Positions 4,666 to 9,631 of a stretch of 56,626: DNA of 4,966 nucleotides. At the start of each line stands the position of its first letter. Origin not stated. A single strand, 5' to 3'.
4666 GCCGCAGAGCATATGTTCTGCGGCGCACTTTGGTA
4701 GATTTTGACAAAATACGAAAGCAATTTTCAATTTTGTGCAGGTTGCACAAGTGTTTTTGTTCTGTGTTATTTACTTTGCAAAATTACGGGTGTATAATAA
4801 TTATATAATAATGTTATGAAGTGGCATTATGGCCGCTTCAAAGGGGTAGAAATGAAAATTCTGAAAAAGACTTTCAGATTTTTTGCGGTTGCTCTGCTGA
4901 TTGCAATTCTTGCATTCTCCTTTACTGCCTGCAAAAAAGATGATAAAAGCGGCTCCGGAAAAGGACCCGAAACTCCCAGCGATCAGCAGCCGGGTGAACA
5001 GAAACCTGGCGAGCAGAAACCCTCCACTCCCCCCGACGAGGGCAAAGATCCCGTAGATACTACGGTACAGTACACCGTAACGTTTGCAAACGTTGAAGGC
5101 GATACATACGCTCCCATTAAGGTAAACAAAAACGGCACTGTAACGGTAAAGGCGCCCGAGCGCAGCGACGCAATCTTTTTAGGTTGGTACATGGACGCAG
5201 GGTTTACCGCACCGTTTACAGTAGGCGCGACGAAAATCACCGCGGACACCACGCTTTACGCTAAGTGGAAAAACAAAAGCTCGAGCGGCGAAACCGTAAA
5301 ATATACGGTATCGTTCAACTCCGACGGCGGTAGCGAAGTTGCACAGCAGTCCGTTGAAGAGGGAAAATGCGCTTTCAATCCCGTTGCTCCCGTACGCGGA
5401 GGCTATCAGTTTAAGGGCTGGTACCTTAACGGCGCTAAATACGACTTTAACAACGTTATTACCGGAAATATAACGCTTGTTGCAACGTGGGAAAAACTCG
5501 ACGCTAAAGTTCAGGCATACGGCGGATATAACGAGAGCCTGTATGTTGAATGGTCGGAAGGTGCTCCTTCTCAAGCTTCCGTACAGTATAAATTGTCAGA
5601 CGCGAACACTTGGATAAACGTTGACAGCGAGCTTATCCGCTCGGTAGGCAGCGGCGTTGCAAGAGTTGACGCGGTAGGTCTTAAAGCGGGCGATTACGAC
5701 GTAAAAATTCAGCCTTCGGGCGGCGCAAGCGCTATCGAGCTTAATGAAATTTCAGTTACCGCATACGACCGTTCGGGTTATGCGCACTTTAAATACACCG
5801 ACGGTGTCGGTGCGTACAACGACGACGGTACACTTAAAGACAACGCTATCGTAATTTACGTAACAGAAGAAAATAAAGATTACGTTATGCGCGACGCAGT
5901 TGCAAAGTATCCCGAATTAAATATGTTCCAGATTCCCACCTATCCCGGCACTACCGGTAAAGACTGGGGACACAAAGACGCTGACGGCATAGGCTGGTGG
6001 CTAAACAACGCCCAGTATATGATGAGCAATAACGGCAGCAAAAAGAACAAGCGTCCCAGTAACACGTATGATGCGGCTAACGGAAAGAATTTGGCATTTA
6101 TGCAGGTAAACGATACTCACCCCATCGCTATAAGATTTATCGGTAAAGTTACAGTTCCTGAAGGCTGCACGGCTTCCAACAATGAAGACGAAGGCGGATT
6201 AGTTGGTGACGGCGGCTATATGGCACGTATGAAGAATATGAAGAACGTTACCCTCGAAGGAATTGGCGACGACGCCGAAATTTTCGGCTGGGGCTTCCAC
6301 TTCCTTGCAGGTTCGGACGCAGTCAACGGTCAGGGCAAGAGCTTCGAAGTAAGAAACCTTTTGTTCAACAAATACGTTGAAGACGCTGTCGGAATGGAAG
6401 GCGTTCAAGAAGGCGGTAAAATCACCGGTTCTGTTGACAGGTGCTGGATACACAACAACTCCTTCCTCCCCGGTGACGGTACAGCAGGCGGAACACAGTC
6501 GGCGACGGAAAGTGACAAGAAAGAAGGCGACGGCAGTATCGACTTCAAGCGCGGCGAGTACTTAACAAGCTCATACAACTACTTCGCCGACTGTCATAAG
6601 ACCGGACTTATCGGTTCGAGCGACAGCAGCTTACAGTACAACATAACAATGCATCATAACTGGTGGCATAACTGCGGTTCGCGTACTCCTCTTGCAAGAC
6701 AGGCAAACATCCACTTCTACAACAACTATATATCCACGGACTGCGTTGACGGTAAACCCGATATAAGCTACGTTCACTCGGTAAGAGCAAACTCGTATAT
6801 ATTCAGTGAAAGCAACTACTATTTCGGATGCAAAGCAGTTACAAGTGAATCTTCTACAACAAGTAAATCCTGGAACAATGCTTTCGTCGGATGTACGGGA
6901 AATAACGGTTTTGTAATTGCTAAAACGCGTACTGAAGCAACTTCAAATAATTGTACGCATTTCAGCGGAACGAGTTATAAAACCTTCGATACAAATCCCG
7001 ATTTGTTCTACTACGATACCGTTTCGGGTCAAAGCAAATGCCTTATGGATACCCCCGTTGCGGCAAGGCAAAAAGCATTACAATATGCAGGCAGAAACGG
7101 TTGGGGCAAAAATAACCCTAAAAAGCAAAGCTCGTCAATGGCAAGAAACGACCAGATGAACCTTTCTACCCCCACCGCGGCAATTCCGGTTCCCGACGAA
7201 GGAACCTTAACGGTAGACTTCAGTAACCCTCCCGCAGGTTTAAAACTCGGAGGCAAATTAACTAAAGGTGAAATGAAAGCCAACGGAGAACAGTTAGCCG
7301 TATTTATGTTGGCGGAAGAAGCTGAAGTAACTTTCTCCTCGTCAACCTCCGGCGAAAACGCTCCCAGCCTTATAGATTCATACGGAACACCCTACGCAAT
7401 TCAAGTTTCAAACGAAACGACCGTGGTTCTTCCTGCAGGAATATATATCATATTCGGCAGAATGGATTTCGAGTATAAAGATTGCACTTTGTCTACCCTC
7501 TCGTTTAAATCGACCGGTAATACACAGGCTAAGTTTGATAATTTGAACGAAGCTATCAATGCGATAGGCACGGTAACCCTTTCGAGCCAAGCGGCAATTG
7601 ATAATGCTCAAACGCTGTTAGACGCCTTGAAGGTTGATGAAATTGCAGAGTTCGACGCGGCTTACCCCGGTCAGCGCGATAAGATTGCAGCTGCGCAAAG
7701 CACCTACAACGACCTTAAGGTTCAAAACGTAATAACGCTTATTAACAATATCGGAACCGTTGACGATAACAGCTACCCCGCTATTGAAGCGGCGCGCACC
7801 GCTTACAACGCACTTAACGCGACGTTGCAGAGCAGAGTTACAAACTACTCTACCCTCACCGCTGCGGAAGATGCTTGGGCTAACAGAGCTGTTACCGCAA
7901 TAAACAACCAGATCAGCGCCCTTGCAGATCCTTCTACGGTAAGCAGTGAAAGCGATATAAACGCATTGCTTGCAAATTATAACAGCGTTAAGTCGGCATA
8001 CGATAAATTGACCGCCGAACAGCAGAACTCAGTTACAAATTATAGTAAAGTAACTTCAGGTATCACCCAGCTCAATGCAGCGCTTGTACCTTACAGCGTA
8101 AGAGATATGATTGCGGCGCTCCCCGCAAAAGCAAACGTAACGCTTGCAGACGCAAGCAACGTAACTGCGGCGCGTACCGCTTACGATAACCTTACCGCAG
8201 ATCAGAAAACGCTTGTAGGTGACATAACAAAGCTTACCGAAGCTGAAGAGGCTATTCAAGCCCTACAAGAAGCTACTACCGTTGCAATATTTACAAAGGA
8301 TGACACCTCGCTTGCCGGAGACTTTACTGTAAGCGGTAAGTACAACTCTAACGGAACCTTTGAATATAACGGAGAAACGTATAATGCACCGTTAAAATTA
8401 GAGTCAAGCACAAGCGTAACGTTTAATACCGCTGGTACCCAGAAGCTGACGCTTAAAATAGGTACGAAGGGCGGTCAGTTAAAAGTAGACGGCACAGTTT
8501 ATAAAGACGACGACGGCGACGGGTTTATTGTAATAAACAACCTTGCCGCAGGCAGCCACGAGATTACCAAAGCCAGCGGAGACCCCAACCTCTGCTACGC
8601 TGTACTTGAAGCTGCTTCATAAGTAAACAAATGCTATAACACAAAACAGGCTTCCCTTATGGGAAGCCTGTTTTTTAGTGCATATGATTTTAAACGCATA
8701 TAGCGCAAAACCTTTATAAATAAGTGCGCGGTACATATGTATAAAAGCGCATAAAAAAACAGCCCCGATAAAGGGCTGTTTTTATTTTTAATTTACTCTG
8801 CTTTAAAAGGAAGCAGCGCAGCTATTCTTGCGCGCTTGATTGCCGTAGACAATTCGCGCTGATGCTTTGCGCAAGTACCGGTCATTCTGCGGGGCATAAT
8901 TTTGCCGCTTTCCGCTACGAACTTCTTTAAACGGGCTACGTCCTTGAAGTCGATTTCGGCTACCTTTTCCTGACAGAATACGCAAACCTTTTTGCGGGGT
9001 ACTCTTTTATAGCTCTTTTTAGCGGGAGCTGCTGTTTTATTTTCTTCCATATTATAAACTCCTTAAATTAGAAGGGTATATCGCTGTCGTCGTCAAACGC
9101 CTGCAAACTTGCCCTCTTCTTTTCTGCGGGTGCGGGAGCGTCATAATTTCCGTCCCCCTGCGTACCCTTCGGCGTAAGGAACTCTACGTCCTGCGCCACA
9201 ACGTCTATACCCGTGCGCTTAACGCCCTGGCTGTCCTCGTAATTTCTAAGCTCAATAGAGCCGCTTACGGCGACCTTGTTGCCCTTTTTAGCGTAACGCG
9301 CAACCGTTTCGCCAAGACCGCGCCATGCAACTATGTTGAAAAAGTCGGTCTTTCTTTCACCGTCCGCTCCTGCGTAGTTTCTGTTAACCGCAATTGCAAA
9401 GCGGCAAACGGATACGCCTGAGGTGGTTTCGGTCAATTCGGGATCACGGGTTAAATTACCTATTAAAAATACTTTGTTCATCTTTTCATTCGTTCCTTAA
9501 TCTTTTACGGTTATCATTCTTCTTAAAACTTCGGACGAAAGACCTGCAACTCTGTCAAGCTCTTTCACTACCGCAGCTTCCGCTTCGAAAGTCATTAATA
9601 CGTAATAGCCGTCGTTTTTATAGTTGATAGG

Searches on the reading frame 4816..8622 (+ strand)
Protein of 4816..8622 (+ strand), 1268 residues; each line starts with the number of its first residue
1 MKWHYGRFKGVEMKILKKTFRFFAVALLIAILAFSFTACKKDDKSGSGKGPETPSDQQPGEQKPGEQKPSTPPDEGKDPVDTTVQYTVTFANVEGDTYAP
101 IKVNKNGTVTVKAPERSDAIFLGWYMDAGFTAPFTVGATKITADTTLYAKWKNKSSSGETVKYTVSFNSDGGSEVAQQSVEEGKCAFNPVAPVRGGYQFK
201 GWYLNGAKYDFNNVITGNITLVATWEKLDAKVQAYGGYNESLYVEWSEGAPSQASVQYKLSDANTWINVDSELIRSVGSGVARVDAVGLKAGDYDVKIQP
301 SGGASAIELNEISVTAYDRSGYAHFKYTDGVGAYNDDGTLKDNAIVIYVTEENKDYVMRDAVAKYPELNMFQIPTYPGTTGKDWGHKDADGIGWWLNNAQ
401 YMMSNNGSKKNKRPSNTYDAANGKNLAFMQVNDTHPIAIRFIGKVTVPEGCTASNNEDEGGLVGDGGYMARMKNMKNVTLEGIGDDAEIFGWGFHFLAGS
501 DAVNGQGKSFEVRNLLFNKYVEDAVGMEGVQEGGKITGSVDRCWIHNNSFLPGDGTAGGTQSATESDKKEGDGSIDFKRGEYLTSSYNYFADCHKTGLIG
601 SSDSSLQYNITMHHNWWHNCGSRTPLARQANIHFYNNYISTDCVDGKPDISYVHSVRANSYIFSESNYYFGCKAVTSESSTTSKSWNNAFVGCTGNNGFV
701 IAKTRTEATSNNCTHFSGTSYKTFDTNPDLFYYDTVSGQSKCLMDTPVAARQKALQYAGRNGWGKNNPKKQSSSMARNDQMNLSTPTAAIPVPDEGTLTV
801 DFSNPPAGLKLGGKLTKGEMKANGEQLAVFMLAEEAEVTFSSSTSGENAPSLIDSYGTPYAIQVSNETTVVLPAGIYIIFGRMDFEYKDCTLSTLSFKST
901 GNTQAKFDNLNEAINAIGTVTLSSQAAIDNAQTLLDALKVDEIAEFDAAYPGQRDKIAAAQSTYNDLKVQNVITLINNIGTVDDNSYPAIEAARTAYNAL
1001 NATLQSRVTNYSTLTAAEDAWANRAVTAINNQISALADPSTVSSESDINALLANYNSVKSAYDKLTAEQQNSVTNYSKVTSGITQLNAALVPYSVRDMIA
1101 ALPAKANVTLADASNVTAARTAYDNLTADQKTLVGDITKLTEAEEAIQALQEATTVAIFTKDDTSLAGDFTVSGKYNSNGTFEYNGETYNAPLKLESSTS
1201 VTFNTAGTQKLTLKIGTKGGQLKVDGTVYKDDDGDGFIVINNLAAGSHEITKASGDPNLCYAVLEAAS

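Call 54: search_protein_families(library=pfam, proteins=[window:4816-8622:+])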
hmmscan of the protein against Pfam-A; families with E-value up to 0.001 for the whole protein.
window:4816-8622:+ (1268 aa): 3 families
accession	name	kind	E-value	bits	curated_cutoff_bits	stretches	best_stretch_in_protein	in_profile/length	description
PF09479.16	Flg_new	-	5.9e-28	97.2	27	2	163-223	1-64/65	Listeria-Bacteroides repeat domain (List_Bact_rpt)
PF18283.7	CBM77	-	4.9e-21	75.6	25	1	1155-1261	3-107/108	Carbohydrate binding module 77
PF00544.25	Pectate_lyase_4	-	1.2e-16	61.4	24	1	512-669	65-211/211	Pectate lyase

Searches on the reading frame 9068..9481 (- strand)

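Call 54: search_protein_families(library=pfam, proteins=[window:9068-9481:-])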
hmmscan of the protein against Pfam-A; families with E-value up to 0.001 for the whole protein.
window:9068-9481:- (137 aa): 1 family
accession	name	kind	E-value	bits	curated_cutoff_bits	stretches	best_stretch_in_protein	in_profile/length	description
PF00436.31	SSB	-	4.9e-33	113.7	26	1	1-102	1-104/104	Single-strand binding protein family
